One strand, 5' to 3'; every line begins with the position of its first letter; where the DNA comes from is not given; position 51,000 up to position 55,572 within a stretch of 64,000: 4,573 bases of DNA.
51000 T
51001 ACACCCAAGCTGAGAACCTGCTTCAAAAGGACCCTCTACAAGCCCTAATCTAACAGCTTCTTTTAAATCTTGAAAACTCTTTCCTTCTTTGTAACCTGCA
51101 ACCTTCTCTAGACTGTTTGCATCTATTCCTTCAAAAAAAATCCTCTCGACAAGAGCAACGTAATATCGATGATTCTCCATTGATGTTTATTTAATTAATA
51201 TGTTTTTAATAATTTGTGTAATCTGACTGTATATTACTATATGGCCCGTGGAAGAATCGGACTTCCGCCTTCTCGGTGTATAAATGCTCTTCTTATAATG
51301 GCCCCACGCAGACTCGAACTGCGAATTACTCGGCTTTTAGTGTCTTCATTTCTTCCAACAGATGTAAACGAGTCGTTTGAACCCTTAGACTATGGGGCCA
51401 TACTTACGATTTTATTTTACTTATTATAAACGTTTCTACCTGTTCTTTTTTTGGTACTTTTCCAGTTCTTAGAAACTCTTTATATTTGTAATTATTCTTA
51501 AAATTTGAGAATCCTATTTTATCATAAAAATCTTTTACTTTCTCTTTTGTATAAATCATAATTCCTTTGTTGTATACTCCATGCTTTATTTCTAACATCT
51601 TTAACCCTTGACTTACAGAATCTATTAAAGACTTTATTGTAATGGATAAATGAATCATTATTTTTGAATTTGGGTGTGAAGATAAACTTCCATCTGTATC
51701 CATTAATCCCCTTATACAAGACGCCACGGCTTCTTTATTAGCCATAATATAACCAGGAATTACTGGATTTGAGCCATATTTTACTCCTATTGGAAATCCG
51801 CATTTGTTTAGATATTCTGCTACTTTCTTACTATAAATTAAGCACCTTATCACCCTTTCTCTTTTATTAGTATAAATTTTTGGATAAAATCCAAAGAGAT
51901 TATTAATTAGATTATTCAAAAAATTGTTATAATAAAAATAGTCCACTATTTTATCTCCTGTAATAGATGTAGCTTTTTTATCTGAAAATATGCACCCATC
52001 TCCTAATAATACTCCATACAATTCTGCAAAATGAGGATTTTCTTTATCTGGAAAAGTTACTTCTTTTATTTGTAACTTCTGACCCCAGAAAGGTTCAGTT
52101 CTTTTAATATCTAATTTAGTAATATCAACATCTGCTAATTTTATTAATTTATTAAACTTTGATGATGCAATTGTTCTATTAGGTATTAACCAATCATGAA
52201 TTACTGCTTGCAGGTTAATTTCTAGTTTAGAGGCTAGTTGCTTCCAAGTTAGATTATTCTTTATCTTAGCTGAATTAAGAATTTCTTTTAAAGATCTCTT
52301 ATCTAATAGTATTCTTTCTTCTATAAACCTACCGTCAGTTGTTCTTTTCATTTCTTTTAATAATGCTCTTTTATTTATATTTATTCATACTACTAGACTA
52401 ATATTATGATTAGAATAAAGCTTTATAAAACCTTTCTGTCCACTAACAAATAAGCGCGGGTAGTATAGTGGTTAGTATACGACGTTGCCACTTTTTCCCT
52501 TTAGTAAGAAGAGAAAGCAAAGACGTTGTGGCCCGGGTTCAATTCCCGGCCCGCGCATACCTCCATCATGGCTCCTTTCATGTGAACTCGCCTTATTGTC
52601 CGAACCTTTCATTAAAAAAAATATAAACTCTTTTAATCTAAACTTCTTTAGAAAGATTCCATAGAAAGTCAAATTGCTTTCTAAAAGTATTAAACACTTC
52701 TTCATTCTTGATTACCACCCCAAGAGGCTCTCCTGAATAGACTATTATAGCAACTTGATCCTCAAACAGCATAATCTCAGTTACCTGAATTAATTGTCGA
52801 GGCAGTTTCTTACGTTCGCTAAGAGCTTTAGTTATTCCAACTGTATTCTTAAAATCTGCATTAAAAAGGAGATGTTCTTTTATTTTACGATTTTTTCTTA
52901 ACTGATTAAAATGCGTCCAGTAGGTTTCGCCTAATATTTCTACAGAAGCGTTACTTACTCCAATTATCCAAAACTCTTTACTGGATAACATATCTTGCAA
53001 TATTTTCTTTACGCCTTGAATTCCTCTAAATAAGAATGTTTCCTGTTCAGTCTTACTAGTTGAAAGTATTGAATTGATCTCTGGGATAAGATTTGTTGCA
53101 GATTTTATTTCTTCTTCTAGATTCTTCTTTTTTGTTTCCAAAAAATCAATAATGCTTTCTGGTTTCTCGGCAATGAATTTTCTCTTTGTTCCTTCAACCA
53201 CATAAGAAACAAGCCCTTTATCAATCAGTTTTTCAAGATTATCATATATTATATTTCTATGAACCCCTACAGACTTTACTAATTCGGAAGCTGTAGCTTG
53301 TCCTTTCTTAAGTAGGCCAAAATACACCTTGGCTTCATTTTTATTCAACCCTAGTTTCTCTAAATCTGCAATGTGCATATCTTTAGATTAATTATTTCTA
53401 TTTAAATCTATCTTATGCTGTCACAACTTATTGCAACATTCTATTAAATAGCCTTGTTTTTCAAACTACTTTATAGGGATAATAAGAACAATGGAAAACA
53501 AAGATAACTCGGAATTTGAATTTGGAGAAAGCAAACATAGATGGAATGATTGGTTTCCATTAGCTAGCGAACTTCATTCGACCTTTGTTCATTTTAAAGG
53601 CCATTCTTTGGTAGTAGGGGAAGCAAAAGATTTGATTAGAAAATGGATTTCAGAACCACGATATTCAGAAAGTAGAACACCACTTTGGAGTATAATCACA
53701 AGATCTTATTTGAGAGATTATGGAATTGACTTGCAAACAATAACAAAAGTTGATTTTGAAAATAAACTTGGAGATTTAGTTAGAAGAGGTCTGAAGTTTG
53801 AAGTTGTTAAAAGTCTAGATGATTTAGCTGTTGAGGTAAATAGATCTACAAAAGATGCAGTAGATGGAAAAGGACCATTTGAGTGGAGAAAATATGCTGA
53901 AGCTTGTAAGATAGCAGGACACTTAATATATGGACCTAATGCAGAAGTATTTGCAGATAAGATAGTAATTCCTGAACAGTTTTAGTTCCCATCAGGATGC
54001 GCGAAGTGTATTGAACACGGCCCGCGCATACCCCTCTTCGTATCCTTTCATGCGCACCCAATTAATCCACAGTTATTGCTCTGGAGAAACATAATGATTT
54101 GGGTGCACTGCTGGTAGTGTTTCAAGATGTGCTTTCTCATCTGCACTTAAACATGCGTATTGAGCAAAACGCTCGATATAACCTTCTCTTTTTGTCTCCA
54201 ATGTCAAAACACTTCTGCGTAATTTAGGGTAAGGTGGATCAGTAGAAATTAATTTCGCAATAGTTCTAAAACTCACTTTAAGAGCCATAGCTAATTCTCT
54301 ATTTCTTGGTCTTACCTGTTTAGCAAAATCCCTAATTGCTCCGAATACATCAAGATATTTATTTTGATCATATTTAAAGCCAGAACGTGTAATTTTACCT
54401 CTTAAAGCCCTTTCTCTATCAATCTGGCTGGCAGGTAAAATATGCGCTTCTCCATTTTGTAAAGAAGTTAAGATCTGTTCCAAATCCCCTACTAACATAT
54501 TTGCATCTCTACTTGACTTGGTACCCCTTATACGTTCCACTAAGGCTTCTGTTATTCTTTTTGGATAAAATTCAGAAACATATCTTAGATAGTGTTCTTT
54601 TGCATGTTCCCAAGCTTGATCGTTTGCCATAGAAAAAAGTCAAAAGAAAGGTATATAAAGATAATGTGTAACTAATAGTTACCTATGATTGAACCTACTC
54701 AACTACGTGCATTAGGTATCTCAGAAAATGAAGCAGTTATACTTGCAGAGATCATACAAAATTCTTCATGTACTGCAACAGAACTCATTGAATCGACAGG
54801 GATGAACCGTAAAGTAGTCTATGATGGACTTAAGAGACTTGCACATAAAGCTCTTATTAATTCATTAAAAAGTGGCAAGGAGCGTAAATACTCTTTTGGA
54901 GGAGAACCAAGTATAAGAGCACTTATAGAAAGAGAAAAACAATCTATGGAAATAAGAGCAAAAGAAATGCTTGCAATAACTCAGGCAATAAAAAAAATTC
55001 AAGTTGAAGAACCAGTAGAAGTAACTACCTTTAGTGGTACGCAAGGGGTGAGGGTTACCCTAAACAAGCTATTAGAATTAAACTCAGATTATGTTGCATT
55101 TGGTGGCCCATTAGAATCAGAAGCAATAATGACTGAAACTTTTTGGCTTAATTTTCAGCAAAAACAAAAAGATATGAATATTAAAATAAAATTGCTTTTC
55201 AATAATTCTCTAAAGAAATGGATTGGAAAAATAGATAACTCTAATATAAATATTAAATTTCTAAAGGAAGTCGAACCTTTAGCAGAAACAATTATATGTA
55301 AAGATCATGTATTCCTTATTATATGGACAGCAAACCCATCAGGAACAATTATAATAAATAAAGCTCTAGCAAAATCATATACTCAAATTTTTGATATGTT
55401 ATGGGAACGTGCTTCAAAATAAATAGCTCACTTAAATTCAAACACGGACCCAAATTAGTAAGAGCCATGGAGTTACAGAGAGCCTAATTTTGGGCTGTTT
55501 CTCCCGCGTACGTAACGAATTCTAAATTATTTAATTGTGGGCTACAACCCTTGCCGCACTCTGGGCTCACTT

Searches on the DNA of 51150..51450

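Call 95: search_rna_families(source=window, start=51150, end=51450, threshold=evalue, max_evalue=1, show_alignments=1)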
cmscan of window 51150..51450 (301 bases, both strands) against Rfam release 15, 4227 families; matches with E-value up to 1: 1.
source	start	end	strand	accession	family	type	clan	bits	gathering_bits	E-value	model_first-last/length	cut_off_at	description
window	51299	51399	-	RF00005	tRNA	Gene; tRNA;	CL00001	42.9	29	4.3e-08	1-71/71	no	tRNA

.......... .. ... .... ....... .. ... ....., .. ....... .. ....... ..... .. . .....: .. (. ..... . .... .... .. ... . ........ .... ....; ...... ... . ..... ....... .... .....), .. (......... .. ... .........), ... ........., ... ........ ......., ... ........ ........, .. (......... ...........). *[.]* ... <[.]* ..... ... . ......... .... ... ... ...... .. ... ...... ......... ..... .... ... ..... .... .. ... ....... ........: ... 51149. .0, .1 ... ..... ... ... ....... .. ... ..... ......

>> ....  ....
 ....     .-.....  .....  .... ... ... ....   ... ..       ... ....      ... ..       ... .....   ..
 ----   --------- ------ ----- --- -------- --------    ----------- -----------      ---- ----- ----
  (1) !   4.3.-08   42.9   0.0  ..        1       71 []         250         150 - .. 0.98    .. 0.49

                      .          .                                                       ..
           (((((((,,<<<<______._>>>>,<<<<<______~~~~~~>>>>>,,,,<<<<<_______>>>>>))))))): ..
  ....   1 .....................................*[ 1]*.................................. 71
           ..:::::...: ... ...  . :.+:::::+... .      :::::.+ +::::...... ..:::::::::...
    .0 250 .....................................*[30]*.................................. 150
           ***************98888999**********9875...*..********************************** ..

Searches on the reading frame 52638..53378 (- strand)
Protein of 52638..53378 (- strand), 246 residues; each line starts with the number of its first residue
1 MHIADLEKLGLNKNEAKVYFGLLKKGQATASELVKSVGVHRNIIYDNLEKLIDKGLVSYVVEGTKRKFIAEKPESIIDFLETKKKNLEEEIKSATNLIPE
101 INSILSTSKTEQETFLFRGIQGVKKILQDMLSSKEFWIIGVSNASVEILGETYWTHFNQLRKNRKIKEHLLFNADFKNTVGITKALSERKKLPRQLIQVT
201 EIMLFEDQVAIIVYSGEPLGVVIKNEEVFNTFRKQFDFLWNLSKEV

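Call 7: search_protein_families(library=pfam, proteins=[window:52638-53378:-], max_evalue=0.1)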
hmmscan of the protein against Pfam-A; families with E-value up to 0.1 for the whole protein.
window:52638-53378:- (246 aa): 12 families
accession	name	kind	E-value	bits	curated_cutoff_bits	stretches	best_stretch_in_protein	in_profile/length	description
PF01978.25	TrmB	-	3.6e-17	62.4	25.6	1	6-73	1-67/68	Sugar-specific transcriptional regulator TrmB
PF08221.17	HTH_9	-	0.0006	20.3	23.4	1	16-61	16-61/62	RNA polymerase III subunit RPC82 helix-turn-helix domain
PF02002.24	TFIIE_alpha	-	0.0018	18.6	22.9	1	13-86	13-91/105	TFIIE alpha subunit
PF01022.26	HTH_5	-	0.0019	18.4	22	1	22-59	10-47/47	Bacterial regulatory protein, arsR family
PF12840.13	HTH_20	-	0.005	17.2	27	1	22-58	12-49/51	Helix-turn-helix domain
PF21476.4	PF0610-like_N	-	0.0055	17.4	33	1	22-50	9-37/50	PF0610-like, N-terminal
PF08279.18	HTH_11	-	0.0057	16.9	25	1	23-67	11-52/55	HTH domain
PF22194.2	F-93_WHD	-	0.0061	17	28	1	37-72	25-61/62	F-93, winged-helix domain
PF09893.14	DUF2120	-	0.025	15.1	25.3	1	69-147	41-117/136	Uncharacterized protein conserved in archaea (DUF2120)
PF24270.1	HTH_Cmi2_C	-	0.039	14.6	27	0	22-59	83-120/125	Cmi2, C-terminal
PF08222.17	HTH_CodY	-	0.045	13.8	27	1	25-81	2-58/61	CodY helix-turn-helix domain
PF13730.12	HTH_36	-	0.089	13.1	25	0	28-57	26-55/55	Helix-turn-helix domain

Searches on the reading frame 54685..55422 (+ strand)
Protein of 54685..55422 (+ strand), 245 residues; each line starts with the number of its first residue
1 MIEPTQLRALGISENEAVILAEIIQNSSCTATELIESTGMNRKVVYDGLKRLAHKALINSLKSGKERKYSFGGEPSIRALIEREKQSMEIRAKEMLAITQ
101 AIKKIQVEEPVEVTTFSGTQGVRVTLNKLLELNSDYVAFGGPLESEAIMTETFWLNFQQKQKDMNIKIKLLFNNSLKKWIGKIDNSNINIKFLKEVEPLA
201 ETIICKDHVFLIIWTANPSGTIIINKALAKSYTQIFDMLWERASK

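Call 7: search_protein_families(library=pfam, proteins=[window:54685-55422:+], max_evalue=0.1)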
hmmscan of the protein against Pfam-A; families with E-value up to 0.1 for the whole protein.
window:54685-55422:+ (245 aa): 8 families
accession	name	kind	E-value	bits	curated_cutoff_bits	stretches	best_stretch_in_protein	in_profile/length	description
PF01978.25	TrmB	-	1.3e-07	31.8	25.6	1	7-69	1-62/68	Sugar-specific transcriptional regulator TrmB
PF21984.2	DnaD_N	-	0.0037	17.9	27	1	8-67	10-74/101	DnaD N-terminal domain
PF18180.6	LD_cluster3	-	0.01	16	25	1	65-118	24-76/170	SLOG cluster3 family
PF21476.4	PF0610-like_N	-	0.013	16.2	33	1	21-54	7-40/50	PF0610-like, N-terminal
PF13412.12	HTH_24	-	0.014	15.4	21.9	1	19-52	8-41/48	Winged helix-turn-helix DNA-binding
PF01047.28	MarR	-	0.016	15.5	24.6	1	12-63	1-52/59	MarR family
PF03965.22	Penicillinase_R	-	0.017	15.9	22.6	1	12-70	1-63/115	Penicillinase repressor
PF12802.13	MarR_2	-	0.066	13.8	27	0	11-58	2-50/61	MarR family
